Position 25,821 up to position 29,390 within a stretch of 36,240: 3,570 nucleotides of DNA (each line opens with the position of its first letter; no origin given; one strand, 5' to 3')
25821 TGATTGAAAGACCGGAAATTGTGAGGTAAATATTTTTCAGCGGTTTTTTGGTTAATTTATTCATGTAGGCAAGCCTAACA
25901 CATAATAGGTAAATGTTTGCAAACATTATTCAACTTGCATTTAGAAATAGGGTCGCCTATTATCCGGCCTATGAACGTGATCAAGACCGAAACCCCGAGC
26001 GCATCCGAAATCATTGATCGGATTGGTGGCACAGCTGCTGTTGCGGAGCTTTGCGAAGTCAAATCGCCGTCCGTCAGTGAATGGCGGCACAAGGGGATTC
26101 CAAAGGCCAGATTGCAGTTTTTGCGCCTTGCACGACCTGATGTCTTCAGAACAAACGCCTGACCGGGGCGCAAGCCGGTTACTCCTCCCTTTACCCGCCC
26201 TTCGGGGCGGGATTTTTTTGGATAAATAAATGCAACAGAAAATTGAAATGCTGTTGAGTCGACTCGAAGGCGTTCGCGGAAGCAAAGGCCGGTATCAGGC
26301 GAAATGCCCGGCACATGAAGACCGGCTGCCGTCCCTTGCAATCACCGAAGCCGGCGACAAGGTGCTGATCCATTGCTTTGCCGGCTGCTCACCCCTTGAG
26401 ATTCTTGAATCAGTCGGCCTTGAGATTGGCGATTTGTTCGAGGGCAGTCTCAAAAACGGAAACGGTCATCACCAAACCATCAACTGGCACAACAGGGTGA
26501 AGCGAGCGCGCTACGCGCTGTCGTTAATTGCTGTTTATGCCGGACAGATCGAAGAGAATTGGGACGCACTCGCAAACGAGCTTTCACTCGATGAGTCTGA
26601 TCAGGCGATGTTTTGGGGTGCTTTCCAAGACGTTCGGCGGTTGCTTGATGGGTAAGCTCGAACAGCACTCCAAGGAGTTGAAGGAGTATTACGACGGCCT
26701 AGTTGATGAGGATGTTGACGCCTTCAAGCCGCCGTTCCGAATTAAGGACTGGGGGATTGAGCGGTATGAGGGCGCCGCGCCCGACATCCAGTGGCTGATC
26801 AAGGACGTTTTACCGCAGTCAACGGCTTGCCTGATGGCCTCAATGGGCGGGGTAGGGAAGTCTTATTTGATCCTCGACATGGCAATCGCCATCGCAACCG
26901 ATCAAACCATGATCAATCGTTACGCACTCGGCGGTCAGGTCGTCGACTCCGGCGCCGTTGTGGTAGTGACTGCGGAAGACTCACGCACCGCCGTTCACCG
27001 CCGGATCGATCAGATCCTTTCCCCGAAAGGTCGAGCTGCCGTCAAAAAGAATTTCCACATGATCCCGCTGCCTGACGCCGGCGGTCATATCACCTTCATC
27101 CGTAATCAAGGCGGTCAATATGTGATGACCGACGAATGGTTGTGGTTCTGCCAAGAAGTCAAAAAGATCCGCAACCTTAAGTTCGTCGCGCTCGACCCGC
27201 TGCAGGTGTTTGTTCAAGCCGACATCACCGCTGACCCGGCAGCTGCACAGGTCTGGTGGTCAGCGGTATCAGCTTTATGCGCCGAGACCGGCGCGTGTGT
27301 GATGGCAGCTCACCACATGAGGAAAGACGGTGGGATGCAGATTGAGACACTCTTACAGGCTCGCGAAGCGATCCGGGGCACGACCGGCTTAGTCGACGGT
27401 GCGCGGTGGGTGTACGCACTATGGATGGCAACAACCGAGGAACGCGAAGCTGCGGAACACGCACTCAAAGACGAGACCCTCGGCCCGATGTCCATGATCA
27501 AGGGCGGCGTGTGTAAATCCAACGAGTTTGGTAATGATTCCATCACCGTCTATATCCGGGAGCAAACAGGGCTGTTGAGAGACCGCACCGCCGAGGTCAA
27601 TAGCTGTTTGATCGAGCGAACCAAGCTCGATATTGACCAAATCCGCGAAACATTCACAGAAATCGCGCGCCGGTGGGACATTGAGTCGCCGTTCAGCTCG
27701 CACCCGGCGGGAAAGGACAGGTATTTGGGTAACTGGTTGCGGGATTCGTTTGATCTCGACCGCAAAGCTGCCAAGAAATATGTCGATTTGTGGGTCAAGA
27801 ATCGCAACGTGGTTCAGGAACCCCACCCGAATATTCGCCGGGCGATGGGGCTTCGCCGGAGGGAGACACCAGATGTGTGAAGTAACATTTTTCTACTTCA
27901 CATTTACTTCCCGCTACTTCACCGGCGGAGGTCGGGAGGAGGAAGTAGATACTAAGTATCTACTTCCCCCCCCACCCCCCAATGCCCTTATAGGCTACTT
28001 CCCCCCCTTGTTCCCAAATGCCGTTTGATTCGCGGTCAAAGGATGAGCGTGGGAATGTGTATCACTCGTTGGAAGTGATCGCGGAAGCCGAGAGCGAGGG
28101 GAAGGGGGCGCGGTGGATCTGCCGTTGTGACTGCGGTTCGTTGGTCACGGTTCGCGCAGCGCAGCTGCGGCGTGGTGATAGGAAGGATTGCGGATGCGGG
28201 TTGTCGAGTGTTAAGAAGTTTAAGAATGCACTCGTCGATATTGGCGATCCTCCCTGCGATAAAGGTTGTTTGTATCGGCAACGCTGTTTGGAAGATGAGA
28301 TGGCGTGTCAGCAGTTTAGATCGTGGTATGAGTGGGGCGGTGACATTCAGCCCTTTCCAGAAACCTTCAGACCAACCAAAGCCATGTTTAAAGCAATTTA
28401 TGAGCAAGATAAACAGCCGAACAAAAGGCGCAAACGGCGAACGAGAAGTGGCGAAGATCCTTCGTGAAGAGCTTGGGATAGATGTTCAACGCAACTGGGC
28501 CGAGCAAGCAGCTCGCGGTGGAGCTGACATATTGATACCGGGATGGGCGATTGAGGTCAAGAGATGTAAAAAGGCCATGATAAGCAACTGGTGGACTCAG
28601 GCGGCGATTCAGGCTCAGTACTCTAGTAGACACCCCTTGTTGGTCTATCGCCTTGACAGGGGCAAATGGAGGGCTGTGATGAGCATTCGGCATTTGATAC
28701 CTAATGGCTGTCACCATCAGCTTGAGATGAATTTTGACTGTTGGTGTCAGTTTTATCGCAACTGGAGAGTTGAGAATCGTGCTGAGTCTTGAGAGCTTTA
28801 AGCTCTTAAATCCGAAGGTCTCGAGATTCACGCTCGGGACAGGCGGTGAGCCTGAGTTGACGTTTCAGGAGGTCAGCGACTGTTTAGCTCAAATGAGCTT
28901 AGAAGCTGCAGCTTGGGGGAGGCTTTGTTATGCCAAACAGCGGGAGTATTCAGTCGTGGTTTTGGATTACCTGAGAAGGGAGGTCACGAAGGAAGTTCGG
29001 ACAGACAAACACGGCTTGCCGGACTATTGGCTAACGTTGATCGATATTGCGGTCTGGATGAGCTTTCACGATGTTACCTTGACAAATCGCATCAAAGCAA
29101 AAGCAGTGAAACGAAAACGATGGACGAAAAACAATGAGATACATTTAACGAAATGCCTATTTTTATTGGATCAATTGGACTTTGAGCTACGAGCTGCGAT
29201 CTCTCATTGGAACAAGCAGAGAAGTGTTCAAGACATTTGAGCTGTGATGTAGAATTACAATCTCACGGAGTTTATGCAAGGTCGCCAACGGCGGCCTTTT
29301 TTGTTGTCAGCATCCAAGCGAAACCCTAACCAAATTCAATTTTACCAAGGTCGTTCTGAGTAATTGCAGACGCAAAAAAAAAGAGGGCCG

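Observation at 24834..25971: Atypical immunity region: an unknown gene between cro and a short repressor with no cleavage domain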

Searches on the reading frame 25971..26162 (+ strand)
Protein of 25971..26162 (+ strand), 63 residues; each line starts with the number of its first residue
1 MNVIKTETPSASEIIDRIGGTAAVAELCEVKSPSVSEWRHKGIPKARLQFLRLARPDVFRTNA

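Call 3: search_protein_families(library=pfam, proteins=[window:25971-26162:+], max_evalue=1)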
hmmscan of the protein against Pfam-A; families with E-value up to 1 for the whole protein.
window:25971-26162:+ (63 aa): 2 families
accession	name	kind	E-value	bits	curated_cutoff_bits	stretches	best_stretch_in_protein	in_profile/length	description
PF14549.12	P22_Cro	-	5.5e-05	23.3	30.2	1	12-47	3-37/60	DNA-binding transcriptional regulator Cro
PF15943.11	YdaS_toxin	-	0.00038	20.6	30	1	14-45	4-37/65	Bacterial toxin YdaS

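Call 4: search_protein_families(library=phrogs, proteins=[window:25971-26162:+], max_evalue=0.1)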
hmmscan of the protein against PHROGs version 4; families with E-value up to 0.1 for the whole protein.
window:25971-26162:+ (63 aa): 6 families
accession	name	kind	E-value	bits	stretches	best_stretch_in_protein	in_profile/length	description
phrog_8008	-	DNA, RNA and nucleotide metabolism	3.4e-16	59.7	1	6-61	2-53/66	DNA binding protein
phrog_409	-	transcription regulation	2.8e-05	25.7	1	12-48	18-54/127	transcriptional regulator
phrog_35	-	transcription regulation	0.00017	22.7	1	10-48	77-116/181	transcriptional repressor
phrog_2474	-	transcription regulation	0.013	16.4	1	10-47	40-73/118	MerR-like transcriptional regulator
phrog_3638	-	transcription regulation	0.063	14.4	1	20-48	27-55/73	CII-like transcriptional activator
phrog_2856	-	transcription regulation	0.095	13.2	1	13-43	54-84/165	transcriptional regulator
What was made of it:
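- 25971..26162 (+): cro-like small HTH protein (63 aa), first gene of the rightward early operon. A terminator-like hairpin follows at 26194-26211. P22_Cro E 5.5e-5 and YdaS E 3.8e-4, both below the curated cut-off (call 3). phrog_8008 E 3.4e-16 (call 4).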

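Call 5: search_protein_families(library=padloc, proteins=[window:25971-26162:+], max_evalue=1)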
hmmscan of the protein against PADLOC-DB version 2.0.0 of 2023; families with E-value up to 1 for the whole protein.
window:25971-26162:+ (63 aa): 0 families

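Call 6: search_protein_families(library=ncbifam, proteins=[window:25971-26162:+], max_evalue=1)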
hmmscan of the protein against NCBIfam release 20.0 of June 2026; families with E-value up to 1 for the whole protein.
window:25971-26162:+ (63 aa): 1 family
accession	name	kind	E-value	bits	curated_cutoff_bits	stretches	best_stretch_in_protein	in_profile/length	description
NF046037.1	carphisopro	domain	6.3e-08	32.7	38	1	12-51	2-42/54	carph-isopro domain-containing protein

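Call 64: find_related_loci(query=window:25971-26162:+, collection=viral_contigs, flank=3000)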
Query window:25971-26162:+ (63 aa) in viral_contigs; peptide patterns used: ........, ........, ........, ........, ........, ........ (x = any residue, [..] = any of these).
86 stretches matched a pattern; 53 encode a relative of the query (tblastn E <= 1e-3); 53 distinct loci.
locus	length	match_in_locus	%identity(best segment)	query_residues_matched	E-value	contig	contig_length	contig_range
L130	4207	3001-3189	100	1-63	2e-39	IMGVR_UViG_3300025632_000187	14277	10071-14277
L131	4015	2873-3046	97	1-58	2e-34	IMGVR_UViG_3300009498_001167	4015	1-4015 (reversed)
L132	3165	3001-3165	100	1-55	3e-33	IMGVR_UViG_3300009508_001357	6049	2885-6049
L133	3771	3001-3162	80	6-59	3e-27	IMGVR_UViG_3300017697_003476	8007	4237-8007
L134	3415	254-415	80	6-59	3e-27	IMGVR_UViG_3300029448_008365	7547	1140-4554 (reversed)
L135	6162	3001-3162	80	6-59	3e-27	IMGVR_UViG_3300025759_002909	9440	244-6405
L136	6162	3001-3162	80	6-59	3e-27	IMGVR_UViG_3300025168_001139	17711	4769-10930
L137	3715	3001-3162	80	6-59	3e-27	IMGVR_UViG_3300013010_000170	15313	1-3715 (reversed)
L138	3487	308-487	72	4-63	2e-26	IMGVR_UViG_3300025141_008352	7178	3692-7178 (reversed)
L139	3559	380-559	72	4-63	2e-26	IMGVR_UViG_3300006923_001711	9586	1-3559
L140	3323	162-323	78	10-63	1e-24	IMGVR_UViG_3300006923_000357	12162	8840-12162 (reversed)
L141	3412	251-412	78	10-63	2e-24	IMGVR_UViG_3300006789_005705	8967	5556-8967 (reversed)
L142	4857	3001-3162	78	10-63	2e-24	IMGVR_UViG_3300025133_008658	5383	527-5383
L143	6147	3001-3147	76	11-59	7e-23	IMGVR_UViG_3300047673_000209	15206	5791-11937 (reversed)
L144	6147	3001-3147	76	11-59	3e-22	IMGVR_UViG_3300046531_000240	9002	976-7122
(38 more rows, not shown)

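Call 81: search_protein_families(library=pfam, proteins=[L142:2019-2402:-], max_evalue=0.01)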
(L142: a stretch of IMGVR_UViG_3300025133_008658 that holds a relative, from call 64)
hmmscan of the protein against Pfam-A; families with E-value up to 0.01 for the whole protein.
L142:2019-2402:- (127 aa): 5 families
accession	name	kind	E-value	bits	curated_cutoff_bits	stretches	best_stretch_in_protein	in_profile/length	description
PF01381.28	HTH_3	-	2.8e-13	50.1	23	1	23-76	3-55/55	Helix-turn-helix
PF13560.12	HTH_31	-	2.4e-08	34.6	27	1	20-74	5-59/64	Helix-turn-helix domain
PF13443.12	HTH_26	-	4.3e-06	27.3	22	1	29-73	10-54/63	Cro/C1-type HTH DNA-binding domain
PF13744.12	HTH_37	-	0.00067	19.8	27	1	20-69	22-68/80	Helix-turn-helix domain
PF12844.13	HTH_19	-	0.00099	19.4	30.2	1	23-76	6-58/64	Helix-turn-helix domain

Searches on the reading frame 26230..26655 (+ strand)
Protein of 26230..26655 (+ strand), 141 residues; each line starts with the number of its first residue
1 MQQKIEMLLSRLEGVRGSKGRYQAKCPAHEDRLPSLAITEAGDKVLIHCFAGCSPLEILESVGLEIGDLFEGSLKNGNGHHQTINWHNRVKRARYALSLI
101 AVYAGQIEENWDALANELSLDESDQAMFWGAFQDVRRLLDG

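Call 3: search_protein_families(library=pfam, proteins=[window:26230-26655:+], max_evalue=1)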
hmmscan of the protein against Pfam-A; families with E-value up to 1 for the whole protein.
window:26230-26655:+ (141 aa): 2 families
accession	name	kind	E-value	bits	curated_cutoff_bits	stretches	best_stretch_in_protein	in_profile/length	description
PF01807.25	Zn_ribbon_DnaG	-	0.00071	19.8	24.9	1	20-53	30-60/98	CHC2 zinc finger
PF00782.25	DSPc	-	0.18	12.1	33.5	1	38-54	69-85/133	Dual specificity phosphatase, catalytic domain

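Call 4: search_protein_families(library=phrogs, proteins=[window:26230-26655:+], max_evalue=0.1)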
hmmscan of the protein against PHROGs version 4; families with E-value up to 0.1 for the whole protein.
window:26230-26655:+ (141 aa): 5 families
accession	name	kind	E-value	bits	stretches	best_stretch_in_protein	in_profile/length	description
phrog_6088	-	DNA, RNA and nucleotide metabolism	9.8e-15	55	1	4-76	3-77/772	DNA primase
phrog_47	-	DNA, RNA and nucleotide metabolism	0.0029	17.2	1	3-53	29-82/947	DNA primase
phrog_6444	-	DNA, RNA and nucleotide metabolism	0.0058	16.5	1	20-53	34-64/577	DNA primase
phrog_360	-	DNA, RNA and nucleotide metabolism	0.015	16.4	1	17-50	25-56/133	DNA primase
phrog_18097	-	DNA, RNA and nucleotide metabolism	0.022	15.3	1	21-53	32-61/199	DNA primase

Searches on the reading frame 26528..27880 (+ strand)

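Call 3: search_protein_families(library=pfam, proteins=[window:26528-27880:+], max_evalue=1)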
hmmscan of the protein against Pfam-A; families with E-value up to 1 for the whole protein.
window:26528-27880:+ (450 aa): 2 families
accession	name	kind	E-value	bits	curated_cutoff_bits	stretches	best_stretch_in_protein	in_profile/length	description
PF13481.12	AAA_25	-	2.3e-30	106.1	27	1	68-268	3-194/195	AAA domain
PF14017.11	DUF4233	-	0.27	12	27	1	240-307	30-104/107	Protein of unknown function (DUF4233)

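Call 4: search_protein_families(library=phrogs, proteins=[window:26528-27880:+], max_evalue=0.1)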
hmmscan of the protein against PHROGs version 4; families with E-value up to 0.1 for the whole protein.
window:26528-27880:+ (450 aa): 10 families
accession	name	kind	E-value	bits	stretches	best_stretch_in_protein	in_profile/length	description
phrog_3123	-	unknown function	1.6e-17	64.3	1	73-288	312-526/583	-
phrog_239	-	DNA, RNA and nucleotide metabolism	2.2e-11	44.4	1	84-356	345-602/801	DNA primase/helicase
phrog_906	-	DNA, RNA and nucleotide metabolism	1.6e-07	31.4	1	63-296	501-694/872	DNA polymerase/primase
phrog_6357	-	unknown function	2e-07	31.6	1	87-127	20-60/321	-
phrog_2850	-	unknown function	2.1e-07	31.2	1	82-267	142-310/465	-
phrog_2597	-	DNA, RNA and nucleotide metabolism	4.6e-06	26.4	1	89-266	358-516/747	DNA primase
phrog_1284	-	unknown function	5.8e-06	26.9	1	87-178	24-104/306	-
phrog_6012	-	DNA, RNA and nucleotide metabolism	0.00067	20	1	85-131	133-182/447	DNA helicase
phrog_243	-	DNA, RNA and nucleotide metabolism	0.0095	15.9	0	219-301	145-225/273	DnaB-like replicative helicase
phrog_14337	-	unknown function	0.011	17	1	108-172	13-75/174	-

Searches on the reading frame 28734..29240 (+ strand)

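Call 43: search_protein_families(library=pfam, proteins=[window:28734-29240:+], max_evalue=0.01)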
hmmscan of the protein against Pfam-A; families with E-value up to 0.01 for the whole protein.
window:28734-29240:+ (168 aa): 1 family
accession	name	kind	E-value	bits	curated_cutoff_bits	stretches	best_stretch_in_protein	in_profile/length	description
PF05008.21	V-SNARE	-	0.0036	18.2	25.9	0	118-157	24-63/92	Vesicle transport v-SNARE protein N-terminus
